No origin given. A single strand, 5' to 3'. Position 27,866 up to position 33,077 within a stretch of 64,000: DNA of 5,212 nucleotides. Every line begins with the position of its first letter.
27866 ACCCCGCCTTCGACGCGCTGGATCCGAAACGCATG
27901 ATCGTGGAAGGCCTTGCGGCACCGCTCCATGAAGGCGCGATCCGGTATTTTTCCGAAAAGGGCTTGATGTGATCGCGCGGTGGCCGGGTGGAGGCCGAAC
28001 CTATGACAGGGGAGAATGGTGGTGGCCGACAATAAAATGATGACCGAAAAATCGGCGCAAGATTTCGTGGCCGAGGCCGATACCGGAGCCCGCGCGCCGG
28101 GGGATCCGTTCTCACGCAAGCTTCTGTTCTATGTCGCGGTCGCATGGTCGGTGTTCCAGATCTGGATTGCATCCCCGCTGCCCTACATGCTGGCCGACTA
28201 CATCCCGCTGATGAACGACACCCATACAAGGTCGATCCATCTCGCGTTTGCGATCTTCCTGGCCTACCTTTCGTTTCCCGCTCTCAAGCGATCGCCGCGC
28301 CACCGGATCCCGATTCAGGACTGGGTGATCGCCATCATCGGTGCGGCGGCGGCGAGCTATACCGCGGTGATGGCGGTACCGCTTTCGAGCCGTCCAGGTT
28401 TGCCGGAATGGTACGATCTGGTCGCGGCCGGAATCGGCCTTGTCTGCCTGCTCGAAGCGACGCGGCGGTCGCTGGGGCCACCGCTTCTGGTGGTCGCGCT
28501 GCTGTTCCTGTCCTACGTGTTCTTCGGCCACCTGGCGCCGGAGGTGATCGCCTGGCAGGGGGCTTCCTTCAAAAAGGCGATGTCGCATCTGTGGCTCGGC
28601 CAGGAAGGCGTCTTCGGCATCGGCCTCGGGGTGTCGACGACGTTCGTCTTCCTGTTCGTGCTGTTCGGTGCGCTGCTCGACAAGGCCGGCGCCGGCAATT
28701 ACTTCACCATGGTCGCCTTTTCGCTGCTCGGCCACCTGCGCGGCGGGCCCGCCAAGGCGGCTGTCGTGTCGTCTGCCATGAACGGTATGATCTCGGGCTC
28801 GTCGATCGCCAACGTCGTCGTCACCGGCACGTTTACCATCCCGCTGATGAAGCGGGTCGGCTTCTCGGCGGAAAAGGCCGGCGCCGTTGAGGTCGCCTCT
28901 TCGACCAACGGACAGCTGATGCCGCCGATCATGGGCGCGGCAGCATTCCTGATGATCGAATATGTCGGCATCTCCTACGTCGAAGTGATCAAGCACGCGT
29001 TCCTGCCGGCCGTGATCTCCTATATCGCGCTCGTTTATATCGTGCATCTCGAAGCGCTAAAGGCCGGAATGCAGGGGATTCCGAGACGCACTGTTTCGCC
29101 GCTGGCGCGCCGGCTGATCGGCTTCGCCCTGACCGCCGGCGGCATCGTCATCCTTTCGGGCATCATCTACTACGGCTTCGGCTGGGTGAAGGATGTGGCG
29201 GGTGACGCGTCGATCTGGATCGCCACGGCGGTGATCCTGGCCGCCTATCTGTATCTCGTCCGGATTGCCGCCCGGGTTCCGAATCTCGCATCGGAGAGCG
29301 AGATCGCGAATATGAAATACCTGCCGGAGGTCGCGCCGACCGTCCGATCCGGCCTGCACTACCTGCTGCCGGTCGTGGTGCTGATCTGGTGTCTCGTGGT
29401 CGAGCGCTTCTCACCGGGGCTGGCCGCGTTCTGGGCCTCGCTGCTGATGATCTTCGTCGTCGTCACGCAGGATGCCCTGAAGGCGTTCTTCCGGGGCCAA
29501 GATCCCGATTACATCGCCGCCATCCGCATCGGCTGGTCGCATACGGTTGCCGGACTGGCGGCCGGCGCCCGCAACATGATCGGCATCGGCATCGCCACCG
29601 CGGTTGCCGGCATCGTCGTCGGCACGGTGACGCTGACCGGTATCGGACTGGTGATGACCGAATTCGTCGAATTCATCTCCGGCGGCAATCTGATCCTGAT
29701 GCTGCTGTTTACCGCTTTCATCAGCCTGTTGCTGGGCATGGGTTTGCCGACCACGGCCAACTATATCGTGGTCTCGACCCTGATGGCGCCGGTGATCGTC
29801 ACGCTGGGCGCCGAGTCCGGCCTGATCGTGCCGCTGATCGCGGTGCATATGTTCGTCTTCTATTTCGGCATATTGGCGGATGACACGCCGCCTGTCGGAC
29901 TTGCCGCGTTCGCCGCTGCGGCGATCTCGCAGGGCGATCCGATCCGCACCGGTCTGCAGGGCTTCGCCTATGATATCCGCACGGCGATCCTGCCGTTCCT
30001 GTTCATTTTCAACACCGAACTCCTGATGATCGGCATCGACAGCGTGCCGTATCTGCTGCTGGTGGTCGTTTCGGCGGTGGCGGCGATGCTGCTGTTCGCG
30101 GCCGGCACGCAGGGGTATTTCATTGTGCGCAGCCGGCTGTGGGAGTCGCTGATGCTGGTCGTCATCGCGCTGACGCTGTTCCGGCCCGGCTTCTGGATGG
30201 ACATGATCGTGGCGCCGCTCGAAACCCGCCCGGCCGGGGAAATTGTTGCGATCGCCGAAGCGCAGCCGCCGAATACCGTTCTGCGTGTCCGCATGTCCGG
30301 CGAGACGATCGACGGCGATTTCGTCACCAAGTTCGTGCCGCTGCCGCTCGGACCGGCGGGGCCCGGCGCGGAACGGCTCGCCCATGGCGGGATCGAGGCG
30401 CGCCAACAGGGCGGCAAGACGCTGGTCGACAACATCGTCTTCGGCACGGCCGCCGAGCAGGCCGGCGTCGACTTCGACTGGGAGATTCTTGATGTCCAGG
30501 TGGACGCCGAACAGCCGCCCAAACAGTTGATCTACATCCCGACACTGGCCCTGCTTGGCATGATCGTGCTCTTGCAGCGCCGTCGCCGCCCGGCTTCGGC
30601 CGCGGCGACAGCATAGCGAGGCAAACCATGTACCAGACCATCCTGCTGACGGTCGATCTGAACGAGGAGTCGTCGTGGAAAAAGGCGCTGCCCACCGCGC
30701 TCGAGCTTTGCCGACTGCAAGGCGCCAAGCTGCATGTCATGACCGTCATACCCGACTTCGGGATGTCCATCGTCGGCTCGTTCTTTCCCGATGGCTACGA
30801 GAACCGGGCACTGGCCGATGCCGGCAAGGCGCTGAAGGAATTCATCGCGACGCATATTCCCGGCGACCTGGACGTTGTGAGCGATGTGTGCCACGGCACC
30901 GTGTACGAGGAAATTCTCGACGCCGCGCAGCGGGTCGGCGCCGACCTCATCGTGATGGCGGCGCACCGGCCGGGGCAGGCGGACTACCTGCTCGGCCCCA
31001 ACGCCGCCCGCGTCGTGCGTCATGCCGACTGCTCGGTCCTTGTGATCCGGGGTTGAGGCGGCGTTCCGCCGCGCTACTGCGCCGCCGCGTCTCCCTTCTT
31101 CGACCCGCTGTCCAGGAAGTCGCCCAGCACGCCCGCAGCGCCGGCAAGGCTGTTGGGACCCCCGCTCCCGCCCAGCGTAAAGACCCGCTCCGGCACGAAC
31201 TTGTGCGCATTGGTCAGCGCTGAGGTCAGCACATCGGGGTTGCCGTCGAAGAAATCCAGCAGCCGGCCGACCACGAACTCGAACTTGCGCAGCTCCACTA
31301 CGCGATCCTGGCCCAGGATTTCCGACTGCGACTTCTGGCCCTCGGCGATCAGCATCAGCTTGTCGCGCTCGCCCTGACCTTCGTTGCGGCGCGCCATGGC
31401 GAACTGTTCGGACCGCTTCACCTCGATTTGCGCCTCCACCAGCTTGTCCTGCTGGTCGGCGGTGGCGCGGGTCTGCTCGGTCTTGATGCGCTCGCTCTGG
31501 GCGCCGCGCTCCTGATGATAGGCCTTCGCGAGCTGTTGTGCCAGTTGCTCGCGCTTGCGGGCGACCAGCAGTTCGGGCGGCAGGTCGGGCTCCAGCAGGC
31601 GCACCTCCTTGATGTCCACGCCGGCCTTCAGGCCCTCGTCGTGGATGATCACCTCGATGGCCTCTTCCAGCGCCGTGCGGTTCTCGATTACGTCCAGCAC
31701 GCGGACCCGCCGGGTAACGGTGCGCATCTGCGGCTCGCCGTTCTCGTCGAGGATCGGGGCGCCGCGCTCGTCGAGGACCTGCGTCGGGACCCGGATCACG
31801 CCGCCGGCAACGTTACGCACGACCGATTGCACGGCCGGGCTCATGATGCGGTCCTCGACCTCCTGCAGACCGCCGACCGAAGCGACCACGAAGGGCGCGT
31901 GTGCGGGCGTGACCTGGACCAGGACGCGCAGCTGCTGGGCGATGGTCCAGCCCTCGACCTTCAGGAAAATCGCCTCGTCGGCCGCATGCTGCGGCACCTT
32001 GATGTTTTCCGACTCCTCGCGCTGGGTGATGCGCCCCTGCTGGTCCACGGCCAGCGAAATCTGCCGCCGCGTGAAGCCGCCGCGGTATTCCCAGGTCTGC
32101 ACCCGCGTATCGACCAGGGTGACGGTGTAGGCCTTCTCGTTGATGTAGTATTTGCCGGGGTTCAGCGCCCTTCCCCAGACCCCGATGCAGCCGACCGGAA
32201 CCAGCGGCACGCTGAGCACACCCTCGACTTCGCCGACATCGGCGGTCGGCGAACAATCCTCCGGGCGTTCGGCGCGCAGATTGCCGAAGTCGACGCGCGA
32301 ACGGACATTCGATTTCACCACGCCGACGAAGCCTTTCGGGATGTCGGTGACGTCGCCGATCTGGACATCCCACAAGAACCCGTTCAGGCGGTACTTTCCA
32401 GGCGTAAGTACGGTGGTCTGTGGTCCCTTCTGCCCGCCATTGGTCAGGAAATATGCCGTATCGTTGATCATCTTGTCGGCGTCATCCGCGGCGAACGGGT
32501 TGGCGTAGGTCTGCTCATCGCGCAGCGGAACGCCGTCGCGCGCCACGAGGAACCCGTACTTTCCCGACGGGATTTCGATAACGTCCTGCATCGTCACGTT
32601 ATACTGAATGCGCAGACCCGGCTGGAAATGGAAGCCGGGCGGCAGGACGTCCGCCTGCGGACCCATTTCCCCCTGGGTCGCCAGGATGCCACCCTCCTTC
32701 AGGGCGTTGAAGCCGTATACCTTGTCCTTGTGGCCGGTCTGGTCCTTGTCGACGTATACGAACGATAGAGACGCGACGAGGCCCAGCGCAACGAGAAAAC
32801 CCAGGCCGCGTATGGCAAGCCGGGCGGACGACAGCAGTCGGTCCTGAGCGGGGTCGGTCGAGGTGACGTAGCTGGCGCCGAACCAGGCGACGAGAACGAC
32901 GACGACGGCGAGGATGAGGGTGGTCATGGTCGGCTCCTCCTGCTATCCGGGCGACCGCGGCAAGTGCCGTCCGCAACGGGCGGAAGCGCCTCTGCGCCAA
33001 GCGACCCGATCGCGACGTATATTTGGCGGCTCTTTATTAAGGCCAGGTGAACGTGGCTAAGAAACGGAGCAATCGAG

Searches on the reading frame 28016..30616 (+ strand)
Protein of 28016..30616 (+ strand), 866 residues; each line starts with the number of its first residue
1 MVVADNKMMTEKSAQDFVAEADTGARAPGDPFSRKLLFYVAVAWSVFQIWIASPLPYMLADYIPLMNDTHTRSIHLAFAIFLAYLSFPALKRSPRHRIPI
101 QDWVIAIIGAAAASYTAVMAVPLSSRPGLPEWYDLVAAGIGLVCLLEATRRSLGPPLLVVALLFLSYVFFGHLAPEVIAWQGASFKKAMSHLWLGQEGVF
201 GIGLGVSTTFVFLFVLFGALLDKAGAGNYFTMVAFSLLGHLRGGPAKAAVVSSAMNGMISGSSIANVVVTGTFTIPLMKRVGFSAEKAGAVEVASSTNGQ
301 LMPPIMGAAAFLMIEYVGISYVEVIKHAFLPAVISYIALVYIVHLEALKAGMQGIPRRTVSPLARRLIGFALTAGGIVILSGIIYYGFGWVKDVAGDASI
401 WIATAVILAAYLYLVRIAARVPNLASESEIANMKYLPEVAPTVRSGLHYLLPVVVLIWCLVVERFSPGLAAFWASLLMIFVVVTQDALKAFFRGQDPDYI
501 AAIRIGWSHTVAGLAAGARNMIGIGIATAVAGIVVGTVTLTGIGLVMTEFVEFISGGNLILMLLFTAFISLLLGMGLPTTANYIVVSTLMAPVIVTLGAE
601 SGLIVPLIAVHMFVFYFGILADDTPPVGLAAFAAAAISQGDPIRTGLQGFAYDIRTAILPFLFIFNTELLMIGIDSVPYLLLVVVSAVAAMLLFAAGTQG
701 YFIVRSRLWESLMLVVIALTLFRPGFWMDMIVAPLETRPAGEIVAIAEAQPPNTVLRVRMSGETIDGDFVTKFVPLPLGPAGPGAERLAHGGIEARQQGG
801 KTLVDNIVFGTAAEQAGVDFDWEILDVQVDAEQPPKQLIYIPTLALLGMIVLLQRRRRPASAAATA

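Call 83: search_protein_families(library=pfam, proteins=[window:28016-30616:+], max_evalue=0.00001)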
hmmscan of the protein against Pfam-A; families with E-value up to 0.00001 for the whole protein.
window:28016-30616:+ (866 aa): 2 families
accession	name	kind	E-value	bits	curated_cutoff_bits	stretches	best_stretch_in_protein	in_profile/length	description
PF06808.19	DctM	-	3.1e-71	240.8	23.8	2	141-388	2-231/413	Tripartite ATP-independent periplasmic transporter, DctM component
PF11874.13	DUF3394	-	1.3e-63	214.4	28.2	1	681-858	2-179/181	Domain of unknown function (DUF3394)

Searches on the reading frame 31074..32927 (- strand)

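Call 83: search_protein_families(library=pfam, proteins=[window:31074-32927:-], max_evalue=0.00001)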
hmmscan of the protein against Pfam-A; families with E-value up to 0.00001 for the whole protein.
window:31074-32927:- (617 aa): 1 family
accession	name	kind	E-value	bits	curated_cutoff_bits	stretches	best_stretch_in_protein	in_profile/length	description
PF01145.31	Band_7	-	2.5e-07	31.4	23.6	1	255-474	21-172/176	SPFH domain / Band 7 family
